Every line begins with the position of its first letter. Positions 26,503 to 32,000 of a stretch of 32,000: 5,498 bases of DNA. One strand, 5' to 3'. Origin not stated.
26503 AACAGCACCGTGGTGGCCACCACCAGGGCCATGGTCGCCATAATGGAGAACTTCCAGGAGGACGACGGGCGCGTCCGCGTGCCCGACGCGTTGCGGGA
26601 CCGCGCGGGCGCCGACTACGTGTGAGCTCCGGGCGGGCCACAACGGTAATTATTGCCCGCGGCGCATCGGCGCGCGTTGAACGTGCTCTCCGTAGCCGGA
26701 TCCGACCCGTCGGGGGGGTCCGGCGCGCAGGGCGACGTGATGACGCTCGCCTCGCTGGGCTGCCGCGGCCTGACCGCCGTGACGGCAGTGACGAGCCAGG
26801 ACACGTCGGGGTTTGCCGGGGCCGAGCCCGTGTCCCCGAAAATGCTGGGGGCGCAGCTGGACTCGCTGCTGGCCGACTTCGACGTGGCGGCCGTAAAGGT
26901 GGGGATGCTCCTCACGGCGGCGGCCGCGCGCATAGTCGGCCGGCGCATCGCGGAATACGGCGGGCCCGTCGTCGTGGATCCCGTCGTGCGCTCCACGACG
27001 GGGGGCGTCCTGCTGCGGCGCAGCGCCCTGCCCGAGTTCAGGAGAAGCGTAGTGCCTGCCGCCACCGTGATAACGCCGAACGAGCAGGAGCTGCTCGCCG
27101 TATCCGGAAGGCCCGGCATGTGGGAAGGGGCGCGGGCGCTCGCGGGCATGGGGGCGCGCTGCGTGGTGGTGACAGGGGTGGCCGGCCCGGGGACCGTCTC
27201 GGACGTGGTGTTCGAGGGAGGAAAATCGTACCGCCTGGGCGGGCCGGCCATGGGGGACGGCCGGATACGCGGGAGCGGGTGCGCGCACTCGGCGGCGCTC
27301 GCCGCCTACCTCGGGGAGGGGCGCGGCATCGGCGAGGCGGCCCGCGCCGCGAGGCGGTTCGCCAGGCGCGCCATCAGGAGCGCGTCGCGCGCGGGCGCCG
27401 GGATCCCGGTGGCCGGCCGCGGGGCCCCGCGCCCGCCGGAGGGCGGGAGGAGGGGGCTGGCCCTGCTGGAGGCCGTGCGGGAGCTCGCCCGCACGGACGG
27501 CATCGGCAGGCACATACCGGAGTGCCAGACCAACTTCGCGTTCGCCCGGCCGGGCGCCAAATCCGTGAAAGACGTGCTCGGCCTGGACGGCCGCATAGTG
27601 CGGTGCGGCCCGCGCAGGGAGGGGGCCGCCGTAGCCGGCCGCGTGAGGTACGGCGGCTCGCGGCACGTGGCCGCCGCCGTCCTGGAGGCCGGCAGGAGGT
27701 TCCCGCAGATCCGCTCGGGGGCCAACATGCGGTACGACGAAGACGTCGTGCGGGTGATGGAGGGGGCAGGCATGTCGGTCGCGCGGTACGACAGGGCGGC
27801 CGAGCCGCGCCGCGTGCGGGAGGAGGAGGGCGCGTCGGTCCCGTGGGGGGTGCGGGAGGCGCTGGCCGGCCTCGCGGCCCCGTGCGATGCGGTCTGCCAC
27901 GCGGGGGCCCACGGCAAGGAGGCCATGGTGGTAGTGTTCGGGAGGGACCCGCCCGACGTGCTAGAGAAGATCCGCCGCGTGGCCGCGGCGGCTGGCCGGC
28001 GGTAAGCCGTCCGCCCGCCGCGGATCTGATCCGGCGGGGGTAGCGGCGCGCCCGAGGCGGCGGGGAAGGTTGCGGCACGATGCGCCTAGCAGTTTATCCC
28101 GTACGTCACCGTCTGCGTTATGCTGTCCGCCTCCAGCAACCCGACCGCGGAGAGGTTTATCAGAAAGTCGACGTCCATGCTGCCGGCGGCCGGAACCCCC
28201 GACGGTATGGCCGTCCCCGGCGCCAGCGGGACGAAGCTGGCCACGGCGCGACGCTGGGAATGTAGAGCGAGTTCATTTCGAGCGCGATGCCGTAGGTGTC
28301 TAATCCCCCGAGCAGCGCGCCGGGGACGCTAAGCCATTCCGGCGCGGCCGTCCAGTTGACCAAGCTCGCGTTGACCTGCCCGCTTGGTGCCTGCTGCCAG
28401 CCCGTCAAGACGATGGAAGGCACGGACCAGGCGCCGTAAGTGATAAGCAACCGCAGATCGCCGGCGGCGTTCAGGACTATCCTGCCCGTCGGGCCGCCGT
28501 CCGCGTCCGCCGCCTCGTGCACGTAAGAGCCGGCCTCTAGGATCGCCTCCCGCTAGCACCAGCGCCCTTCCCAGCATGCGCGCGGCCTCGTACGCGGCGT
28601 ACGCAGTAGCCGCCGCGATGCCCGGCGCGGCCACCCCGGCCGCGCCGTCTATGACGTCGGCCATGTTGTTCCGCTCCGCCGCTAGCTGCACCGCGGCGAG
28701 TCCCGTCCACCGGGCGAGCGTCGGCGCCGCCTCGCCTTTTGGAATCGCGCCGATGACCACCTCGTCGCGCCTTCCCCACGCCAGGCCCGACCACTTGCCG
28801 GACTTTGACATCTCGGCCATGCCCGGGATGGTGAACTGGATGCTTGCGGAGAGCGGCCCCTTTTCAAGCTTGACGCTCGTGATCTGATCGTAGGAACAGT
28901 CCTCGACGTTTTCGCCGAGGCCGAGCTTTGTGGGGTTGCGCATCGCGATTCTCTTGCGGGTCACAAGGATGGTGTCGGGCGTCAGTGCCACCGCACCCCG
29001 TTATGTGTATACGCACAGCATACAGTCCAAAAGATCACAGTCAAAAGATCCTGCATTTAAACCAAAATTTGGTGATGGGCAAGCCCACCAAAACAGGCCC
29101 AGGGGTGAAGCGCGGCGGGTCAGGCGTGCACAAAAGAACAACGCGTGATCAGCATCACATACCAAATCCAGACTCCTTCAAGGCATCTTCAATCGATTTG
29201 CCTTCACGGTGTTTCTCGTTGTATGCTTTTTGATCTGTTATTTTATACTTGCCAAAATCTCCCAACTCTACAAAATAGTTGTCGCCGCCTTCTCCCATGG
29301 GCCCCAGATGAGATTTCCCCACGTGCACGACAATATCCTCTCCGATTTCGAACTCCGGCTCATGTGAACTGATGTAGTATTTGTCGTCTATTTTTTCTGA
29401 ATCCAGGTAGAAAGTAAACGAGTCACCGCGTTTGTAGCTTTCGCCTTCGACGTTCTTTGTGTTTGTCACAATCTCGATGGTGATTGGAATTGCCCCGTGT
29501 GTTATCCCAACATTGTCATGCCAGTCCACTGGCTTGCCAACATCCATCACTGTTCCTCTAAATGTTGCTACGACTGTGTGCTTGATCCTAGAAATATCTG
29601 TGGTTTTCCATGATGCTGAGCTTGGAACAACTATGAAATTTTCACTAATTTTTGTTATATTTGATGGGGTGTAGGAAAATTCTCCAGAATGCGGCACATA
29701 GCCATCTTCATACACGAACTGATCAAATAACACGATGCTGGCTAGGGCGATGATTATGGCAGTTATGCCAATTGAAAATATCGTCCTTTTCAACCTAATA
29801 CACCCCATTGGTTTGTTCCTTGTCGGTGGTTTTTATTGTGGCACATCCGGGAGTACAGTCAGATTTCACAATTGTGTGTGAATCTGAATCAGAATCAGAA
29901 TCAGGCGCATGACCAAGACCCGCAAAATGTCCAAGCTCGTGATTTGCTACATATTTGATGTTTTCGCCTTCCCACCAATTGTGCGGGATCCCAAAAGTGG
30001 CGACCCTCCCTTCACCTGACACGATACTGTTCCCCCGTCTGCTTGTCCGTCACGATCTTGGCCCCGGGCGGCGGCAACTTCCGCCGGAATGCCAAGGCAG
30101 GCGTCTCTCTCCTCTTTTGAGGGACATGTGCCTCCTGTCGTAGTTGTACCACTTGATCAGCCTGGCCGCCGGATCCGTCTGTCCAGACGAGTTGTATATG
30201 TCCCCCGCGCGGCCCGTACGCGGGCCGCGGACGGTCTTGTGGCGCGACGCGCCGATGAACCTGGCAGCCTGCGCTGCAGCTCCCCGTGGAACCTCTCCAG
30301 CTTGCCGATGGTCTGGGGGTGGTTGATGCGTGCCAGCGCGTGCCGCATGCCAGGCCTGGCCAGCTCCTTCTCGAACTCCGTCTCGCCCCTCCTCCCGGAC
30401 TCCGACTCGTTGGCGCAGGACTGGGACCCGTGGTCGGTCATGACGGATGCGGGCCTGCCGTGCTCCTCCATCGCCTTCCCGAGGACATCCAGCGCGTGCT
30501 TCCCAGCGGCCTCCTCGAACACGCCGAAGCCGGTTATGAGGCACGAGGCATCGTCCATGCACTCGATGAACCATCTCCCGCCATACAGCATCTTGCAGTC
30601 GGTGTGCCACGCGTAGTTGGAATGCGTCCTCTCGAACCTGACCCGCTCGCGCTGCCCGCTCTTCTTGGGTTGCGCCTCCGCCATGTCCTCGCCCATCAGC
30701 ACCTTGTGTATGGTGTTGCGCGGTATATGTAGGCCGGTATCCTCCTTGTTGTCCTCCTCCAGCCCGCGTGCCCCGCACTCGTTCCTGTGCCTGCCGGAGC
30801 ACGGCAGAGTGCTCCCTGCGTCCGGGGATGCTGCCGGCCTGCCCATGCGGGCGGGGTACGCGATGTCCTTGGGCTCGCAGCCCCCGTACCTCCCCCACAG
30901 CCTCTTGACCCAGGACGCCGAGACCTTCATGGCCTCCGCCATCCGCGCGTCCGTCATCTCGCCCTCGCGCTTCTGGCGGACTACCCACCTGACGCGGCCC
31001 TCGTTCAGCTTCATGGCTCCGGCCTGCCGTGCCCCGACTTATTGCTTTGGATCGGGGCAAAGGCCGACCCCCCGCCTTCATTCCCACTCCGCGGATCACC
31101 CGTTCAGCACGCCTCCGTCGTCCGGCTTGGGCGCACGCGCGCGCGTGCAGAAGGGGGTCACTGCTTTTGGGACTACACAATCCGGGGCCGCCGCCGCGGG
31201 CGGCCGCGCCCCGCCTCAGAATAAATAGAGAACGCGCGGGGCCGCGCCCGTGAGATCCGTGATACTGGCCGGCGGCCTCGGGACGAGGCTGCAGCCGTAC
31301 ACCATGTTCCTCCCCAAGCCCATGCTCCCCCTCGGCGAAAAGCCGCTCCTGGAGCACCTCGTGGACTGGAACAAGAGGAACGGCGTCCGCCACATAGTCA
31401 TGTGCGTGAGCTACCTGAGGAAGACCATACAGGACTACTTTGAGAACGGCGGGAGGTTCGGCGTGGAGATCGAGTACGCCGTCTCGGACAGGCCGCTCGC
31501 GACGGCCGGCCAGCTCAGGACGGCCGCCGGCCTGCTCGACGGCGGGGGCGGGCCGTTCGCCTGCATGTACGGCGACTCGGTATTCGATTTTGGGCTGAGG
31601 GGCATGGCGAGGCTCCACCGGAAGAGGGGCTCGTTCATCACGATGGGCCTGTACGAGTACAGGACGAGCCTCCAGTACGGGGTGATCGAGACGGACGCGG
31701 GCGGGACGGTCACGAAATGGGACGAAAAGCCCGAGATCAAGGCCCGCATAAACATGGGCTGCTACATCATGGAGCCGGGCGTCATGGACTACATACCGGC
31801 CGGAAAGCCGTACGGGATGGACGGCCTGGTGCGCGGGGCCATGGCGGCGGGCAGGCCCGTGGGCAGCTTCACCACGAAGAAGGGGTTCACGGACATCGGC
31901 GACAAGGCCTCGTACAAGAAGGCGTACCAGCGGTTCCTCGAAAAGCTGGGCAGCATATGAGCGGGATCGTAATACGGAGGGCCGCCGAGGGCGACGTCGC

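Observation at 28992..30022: AT-rich island encoding a membrane-anchored unknown protein and a decapitated metzincin protease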

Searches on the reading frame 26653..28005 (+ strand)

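Call 3: search_protein_families(library=pfam, proteins=[window:26653-28005:+], max_evalue=0.1)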
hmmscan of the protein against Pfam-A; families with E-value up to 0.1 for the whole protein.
window:26653-28005:+ (450 aa): 4 families
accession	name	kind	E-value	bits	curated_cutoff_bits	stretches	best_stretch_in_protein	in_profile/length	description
PF08543.17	Phos_pyr_kin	-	1.3e-57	195.4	27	1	18-250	1-241/246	Phosphomethylpyrimidine kinase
PF10120.14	ThiN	-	5.8e-50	169.6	25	1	272-441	3-164/165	Thiamine-phosphate synthase ThiN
PF02110.20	HK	-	2.5e-05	24.2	27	1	81-222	55-200/247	Hydroxyethylthiazole kinase family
PF00294.29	PfkB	-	0.0025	17.6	25.8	1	125-243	173-292/302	pfkB family carbohydrate kinase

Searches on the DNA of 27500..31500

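Call 79: search_rna_families(source=window, start=27500, end=31500, threshold=evalue, max_evalue=0.1)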
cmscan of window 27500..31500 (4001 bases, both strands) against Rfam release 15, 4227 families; matches with E-value up to 0.1: 0.
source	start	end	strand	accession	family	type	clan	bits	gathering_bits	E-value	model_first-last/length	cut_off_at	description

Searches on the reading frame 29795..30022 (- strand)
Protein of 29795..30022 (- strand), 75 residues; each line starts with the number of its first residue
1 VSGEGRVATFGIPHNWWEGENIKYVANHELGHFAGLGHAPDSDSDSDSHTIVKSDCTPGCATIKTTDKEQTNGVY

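Call 3: search_protein_families(library=pfam, proteins=[window:29795-30022:-], max_evalue=0.1)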
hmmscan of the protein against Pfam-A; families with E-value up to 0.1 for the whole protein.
window:29795-30022:- (75 aa): 6 families
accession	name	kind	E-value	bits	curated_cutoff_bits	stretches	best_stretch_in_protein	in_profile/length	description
PF13688.12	Reprolysin_5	-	0.00027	21.6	27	1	21-61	140-173/196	Metallo-peptidase family M12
PF00413.30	Peptidase_M10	-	0.00031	21.1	24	1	18-44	104-130/159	Matrixin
PF02052.20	Gallidermin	-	0.0085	16.8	21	1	42-62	23-43/52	Gallidermin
PF05572.19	Peptidase_M43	-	0.05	14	23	1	20-70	66-103/152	Pregnancy-associated plasma protein-A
PF13574.12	Reprolysin_2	-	0.068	13.5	27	1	21-74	125-167/195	Metallo-peptidase family M12B Reprolysin-like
PF10462.15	Peptidase_M66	-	0.084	12.3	20.6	1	26-46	196-216/306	Peptidase M66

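Call 6: search_protein_families(library=ncbifam, proteins=[window:29795-30022:-], max_evalue=0.1)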
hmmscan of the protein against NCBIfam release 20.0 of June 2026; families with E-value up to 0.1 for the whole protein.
window:29795-30022:- (75 aa): 4 families
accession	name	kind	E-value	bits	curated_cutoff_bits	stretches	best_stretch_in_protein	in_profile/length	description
TIGR03952.1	metzin_BF0631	equivalog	0.016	14.3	208.1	1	20-68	230-276/351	zinc-dependent metalloproteinase lipoprotein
NF033823.0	archmetzin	subfamily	0.023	14.7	145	1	24-42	124-142/170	archaemetzincin family Zn-dependent metalloprotease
TIGR03731.1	lantibio_gallid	subfamily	0.023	14.7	29.3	1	42-62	17-37/48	gallidermin/nisin family lantibiotic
NF041905.1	MXAN_2677_2678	equivalog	0.027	13.5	250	1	22-44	184-206/283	myxosortase-dependent metalloprotease, MXAN_2677/MXAN_2678 family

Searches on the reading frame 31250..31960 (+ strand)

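Call 3: search_protein_families(library=pfam, proteins=[window:31250-31960:+], max_evalue=0.1)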
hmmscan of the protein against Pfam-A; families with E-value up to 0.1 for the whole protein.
window:31250-31960:+ (236 aa): 2 families
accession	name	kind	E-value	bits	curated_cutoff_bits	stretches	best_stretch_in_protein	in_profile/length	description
PF00483.29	NTP_transferase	-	1e-37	130.5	21.2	1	3-228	2-241/245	Nucleotidyl transferase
PF12804.13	NTP_transf_3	-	4.2e-07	30.7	27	1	4-66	2-57/160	MobA-like NTP transferase domain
